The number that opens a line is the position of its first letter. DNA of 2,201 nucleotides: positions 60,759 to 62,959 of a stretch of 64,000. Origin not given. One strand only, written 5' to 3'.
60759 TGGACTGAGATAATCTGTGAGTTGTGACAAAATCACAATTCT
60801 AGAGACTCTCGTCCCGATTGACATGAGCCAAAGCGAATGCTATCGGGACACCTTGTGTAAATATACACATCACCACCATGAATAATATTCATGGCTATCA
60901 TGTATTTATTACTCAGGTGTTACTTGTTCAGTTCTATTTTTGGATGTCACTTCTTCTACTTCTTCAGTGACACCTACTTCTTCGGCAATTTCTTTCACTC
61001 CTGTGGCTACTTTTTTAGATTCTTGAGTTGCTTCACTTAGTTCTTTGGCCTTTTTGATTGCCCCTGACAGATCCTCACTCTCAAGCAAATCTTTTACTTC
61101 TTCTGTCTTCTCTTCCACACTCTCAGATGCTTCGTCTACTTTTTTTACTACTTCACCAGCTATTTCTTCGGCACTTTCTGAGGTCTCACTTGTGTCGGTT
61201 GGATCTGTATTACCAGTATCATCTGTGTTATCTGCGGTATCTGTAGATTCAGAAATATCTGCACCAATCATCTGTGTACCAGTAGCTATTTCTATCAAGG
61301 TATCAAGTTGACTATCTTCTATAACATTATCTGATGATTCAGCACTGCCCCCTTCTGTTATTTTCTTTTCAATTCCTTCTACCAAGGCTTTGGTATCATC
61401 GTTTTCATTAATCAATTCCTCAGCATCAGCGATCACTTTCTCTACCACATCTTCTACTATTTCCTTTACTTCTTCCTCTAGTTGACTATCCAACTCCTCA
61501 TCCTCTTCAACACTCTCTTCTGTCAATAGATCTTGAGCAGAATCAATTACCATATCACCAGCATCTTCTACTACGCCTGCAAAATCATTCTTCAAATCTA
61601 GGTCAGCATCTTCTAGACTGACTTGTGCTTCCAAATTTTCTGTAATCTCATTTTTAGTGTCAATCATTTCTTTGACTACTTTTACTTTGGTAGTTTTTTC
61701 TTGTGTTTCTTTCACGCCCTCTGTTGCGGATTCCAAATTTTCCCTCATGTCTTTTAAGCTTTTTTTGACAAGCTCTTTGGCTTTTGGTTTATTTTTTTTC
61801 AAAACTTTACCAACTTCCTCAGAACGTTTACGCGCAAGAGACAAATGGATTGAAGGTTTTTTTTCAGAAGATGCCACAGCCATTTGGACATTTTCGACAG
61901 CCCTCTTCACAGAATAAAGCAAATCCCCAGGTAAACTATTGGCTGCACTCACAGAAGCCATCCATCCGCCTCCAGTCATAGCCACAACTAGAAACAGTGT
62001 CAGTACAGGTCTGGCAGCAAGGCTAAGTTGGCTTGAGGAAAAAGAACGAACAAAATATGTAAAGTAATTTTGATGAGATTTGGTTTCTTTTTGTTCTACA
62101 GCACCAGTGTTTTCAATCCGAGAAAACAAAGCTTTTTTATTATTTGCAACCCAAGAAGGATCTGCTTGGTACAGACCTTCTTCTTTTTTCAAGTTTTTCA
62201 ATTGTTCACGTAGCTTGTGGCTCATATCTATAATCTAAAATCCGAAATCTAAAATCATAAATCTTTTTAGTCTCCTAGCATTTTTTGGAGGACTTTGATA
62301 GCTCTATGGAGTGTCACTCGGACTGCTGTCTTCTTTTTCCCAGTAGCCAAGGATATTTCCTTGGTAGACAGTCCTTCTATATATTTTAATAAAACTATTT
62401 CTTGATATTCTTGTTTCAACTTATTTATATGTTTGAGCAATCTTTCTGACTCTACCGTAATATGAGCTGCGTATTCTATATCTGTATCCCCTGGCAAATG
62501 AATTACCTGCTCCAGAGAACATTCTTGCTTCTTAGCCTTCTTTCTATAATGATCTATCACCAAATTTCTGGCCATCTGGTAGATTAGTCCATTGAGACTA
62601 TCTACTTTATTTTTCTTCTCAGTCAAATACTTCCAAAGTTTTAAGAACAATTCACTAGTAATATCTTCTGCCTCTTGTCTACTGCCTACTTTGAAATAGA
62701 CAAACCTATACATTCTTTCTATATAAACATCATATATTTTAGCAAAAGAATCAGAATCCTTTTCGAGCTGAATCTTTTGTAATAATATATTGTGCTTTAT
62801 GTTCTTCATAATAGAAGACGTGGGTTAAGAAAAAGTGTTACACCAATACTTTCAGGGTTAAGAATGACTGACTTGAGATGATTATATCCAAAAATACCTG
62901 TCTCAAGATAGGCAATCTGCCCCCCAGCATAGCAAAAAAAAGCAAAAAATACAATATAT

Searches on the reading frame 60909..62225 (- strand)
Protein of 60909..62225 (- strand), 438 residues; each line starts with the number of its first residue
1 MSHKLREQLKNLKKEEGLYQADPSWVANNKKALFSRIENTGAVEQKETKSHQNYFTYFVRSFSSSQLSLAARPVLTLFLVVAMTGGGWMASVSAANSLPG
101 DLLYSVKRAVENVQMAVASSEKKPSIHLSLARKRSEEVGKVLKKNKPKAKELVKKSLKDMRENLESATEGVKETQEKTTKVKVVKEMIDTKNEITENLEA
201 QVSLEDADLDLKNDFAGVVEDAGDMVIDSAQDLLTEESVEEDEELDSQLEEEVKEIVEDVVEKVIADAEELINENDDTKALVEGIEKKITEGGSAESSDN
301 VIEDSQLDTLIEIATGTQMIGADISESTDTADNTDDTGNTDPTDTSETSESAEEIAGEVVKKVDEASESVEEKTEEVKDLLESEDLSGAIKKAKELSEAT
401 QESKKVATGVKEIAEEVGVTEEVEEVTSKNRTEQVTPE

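Call 44: search_protein_families(library=pfam, proteins=[window:60909-62225:-], max_evalue=0.0001)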
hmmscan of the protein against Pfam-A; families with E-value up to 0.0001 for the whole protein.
window:60909-62225:- (438 aa): 1 family
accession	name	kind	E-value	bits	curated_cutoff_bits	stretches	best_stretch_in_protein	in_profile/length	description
PF18915.5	DUF5667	-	3.6e-11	43.8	27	1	97-186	2-91/99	Domain of unknown function (DUF5667)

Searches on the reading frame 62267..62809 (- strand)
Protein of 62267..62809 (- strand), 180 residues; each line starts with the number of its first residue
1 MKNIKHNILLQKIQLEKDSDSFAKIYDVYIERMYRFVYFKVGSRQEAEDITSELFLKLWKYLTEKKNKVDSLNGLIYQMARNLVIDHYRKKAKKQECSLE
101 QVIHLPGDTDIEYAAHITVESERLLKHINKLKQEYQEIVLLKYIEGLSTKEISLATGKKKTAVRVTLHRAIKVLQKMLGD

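Call 44: search_protein_families(library=pfam, proteins=[window:62267-62809:-], max_evalue=0.0001)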
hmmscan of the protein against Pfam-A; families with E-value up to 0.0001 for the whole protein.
window:62267-62809:- (180 aa): 2 families
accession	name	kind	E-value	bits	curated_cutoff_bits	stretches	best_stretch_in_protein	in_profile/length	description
PF08281.18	Sigma70_r4_2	-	3.3e-13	49.5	25.7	1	122-172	2-52/54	Sigma-70, region 4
PF04542.20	Sigma70_r2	-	5.3e-11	42.6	24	1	26-93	2-70/71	Sigma-70 region 2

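Call 56: find_homologous_proteins(query=window:62267-62809:-, max_evalue=1e-10)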
Query window:62267-62809:- (180 aa): 389 proteins with E <= 1e-10 among 449 candidates; the best 120 are listed.
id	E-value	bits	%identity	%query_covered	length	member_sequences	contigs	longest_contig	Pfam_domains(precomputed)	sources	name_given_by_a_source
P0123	1.5e-108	378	100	100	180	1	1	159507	PF04542.21,PF08281.19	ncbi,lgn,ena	-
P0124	1.4e-90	320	81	100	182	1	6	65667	PF07638.18,PF04542.21,PF08281.19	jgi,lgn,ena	-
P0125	2.5e-60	221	59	100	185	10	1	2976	PF07638.18,PF04545.23,PF04542.21,PF08281.19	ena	-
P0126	2.5e-59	218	57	100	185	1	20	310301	PF07638.18,PF04545.23,PF04542.21,PF08281.19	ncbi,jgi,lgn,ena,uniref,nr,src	ncbi:MAG: hypothetical protein UV82_C0001G0027 [Candidatus Magasanikbacteria bacterium GW2011_GWD2_4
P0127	4.6e-59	217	57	99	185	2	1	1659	PF07638.18,PF04545.23,PF04542.21,PF08281.19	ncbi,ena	-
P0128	2.5e-58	215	57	100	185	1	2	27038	PF07638.18,PF04545.23,PF04542.21,PF08281.19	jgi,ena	-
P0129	2.6e-57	212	53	99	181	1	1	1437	PF07638.18,PF04545.23,PF04542.21,PF08281.19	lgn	-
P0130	2.9e-56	208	55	99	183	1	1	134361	PF04545.23,PF04542.21,PF08281.19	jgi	jgi:RNA polymerase sigma-70 factor, ECF subfamily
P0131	1.0e-54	203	55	99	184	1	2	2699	PF04545.23,PF04542.21,PF08281.19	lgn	-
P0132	1.5e-54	203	54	99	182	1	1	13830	PF04542.21,PF08281.19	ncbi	-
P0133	2.6e-54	202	54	99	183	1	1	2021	PF07638.18,PF04545.23,PF04542.21,PF08281.19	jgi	-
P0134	4.0e-54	201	54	98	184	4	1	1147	PF07638.18,PF04545.23,PF04542.21,PF08281.19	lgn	-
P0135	6.5e-53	197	56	94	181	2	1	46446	PF07638.18,PF04545.23,PF04542.21,PF08281.19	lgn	-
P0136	3.7e-52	195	51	98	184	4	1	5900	PF04545.23,PF04542.21,PF08281.19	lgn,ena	-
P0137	4.8e-52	194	55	98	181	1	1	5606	PF04545.23,PF04542.21,PF08281.19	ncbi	ncbi:MAG: RNA polymerase sigma factor [Candidatus Magasanikbacteria bacterium]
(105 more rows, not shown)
